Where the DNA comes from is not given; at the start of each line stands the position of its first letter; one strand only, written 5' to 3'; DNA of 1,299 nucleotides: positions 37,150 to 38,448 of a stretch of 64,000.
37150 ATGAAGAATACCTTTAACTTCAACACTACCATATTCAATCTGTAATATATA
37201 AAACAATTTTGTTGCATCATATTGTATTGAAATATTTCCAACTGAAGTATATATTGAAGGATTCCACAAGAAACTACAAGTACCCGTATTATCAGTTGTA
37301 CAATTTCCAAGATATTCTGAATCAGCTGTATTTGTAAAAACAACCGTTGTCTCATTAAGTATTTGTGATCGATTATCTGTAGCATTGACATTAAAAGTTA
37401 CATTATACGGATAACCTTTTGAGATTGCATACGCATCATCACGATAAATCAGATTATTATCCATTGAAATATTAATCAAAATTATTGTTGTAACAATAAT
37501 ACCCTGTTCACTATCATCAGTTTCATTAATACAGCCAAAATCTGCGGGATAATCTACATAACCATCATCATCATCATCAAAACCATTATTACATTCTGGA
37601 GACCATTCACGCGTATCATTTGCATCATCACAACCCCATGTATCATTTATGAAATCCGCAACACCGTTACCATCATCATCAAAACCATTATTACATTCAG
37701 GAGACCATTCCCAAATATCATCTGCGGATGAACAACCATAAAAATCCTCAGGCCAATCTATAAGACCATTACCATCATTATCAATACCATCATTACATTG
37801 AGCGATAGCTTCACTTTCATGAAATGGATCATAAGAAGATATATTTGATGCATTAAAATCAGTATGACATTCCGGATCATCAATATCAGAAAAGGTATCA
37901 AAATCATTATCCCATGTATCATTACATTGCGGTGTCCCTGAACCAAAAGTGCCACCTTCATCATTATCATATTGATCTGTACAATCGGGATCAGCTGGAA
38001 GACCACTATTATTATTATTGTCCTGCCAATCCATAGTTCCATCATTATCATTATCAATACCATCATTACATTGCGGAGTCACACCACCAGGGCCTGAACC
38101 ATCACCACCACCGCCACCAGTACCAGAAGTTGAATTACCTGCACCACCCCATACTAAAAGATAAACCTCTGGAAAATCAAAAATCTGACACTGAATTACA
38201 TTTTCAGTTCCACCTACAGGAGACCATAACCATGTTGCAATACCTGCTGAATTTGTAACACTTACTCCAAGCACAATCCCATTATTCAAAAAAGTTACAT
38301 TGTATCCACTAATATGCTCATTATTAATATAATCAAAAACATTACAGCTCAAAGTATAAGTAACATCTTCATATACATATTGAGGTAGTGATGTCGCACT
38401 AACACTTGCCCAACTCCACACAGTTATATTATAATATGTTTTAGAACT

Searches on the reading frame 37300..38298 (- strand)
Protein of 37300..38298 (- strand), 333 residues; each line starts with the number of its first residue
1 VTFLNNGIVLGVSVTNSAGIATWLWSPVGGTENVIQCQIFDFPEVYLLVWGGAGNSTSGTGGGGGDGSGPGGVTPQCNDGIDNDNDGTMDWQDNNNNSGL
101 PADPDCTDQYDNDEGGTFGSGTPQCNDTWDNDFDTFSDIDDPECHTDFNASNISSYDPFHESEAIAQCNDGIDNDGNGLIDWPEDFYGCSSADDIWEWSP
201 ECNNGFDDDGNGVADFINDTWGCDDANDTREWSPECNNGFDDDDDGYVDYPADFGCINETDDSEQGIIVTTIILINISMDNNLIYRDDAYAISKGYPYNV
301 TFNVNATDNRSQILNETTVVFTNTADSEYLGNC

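Call 6: search_protein_families(library=pfam, proteins=[window:37300-38298:-], max_evalue=1)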
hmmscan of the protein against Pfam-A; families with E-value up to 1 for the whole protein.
window:37300-38298:- (333 aa): 0 families

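Call 7: search_protein_families(library=ncbifam, proteins=[window:37300-38298:-], max_evalue=1)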
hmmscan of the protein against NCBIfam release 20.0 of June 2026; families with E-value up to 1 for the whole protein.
window:37300-38298:- (333 aa): 1 family
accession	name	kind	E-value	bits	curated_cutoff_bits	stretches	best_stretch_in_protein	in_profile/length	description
NF033662.1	acid_disulf_rpt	repeat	3.1e-18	65.2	41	5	166-181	5-20/32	acidic double-disulfide repeat-containing protein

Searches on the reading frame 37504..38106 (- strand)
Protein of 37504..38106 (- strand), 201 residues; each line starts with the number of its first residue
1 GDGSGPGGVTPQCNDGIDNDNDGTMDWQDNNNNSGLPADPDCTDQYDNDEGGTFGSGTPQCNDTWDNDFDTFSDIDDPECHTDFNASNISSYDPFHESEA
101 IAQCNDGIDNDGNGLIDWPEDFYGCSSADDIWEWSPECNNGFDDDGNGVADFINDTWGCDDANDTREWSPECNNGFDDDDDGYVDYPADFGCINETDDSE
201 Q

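Call 68: find_homologous_proteins(query=window:37504-38106:-, max_evalue=0.001)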
Query window:37504-38106:- (201 aa): 129 proteins with E <= 0.001 among 1851 candidates; the best 120 are listed.
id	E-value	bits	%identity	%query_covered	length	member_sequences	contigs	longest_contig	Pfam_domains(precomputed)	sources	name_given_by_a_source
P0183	1.2e-30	125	46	72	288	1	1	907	-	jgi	jgi:MYXO-CTERM domain-containing protein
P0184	2.0e-25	108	39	96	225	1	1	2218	-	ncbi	ncbi:MAG: hypothetical protein V3T05_03605, partial [Myxococcota bacterium]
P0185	1.5e-21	96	38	90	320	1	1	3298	-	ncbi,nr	ncbi:MAG: hypothetical protein GX589_05375, partial [Deltaproteobacteria bacterium]|nr:hypothetical 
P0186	2.2e-21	95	40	97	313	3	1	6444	-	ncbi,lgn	-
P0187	3.0e-21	95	42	71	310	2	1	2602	PF11617.14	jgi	jgi:hypothetical protein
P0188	4.6e-21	94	57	51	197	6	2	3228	-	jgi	jgi:hypothetical protein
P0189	4.8e-19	87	35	96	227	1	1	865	-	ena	-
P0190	3.1e-18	85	43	56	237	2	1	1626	-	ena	-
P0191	8.0e-17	80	45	56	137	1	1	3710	-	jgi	jgi:hypothetical protein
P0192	3.9e-16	78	51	53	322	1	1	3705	-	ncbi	-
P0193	5.8e-16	77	37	97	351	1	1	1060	-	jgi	jgi:hypothetical protein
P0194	7.0e-16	77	37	81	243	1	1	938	-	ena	-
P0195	8.3e-16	77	37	81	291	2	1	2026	-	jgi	jgi:hypothetical protein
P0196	1.7e-15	76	39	60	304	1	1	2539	-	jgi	jgi:hypothetical protein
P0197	2.9e-15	75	41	57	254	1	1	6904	-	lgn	-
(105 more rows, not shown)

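Call 71: search_protein_families(library=ncbifam, proteins=[P0183], max_evalue=0.01)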
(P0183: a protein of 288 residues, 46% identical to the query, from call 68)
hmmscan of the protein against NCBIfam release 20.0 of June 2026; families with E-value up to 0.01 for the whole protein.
P0183 (288 aa): 3 families
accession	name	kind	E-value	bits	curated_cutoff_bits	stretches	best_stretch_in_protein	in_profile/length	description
NF033662.1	acid_disulf_rpt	repeat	1.6e-26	91.7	41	4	107-131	5-28/32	acidic double-disulfide repeat-containing protein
TIGR03901.2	MYXO-CTERM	domain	1.9e-06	28.2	20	1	255-288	2-34/34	MYXO-CTERM sorting domain-containing protein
NF045638.1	Mrt_dep_phytase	exception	0.00011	21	440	1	217-287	360-429/430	myxosortase-dependent phytase-like phosphatase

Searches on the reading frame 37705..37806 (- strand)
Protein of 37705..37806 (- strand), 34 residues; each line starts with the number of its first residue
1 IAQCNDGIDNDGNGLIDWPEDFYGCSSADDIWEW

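Call 80: search_solved_structures(query=A4, max_evalue=1, show_alignments=2)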
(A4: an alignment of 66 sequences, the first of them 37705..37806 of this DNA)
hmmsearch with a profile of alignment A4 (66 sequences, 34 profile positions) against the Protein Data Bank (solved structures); distinct sequences matched with E-value up to 1: 33.
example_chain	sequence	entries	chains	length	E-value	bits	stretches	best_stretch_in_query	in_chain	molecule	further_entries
2hf5_A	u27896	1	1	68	0.055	16.5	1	8-20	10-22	Calmodulin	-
4q57_A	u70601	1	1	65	0.069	16.2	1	8-20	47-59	Calmodulin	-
1sw8_A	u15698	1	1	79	0.079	16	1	8-20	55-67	Calmodulin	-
9nvn_E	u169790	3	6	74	0.096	15.7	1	8-20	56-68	Calmodulin-1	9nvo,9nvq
3b32_A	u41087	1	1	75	0.1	15.7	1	8-20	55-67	Calmodulin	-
1ak8_A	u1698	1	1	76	0.1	15.6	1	8-20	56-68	CALMODULIN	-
1f70_A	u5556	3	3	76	0.1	15.6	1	8-20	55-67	CALMODULIN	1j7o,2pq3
2lqc_A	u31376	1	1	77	0.11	15.6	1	8-20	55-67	Calmodulin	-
2ro8_A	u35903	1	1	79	0.11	15.5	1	8-20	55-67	Calmodulin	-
3uct_A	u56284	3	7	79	0.11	15.5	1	8-20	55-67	Calmodulin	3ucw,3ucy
2llo_A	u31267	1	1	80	0.12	15.5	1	8-20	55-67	Calmodulin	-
7cqp_B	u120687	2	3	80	0.12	15.4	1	8-20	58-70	Calmodulin-1 | AT15141p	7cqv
1mq1_A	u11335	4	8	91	0.13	15.4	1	8-19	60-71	S-100 protein, beta chain | S100B | Protein S100-B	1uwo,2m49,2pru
2h61_A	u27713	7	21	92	0.13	15.3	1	8-19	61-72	Protein S100-B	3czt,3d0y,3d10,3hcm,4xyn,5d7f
5csf_A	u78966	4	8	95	0.13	15.3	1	8-19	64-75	Protein S100-B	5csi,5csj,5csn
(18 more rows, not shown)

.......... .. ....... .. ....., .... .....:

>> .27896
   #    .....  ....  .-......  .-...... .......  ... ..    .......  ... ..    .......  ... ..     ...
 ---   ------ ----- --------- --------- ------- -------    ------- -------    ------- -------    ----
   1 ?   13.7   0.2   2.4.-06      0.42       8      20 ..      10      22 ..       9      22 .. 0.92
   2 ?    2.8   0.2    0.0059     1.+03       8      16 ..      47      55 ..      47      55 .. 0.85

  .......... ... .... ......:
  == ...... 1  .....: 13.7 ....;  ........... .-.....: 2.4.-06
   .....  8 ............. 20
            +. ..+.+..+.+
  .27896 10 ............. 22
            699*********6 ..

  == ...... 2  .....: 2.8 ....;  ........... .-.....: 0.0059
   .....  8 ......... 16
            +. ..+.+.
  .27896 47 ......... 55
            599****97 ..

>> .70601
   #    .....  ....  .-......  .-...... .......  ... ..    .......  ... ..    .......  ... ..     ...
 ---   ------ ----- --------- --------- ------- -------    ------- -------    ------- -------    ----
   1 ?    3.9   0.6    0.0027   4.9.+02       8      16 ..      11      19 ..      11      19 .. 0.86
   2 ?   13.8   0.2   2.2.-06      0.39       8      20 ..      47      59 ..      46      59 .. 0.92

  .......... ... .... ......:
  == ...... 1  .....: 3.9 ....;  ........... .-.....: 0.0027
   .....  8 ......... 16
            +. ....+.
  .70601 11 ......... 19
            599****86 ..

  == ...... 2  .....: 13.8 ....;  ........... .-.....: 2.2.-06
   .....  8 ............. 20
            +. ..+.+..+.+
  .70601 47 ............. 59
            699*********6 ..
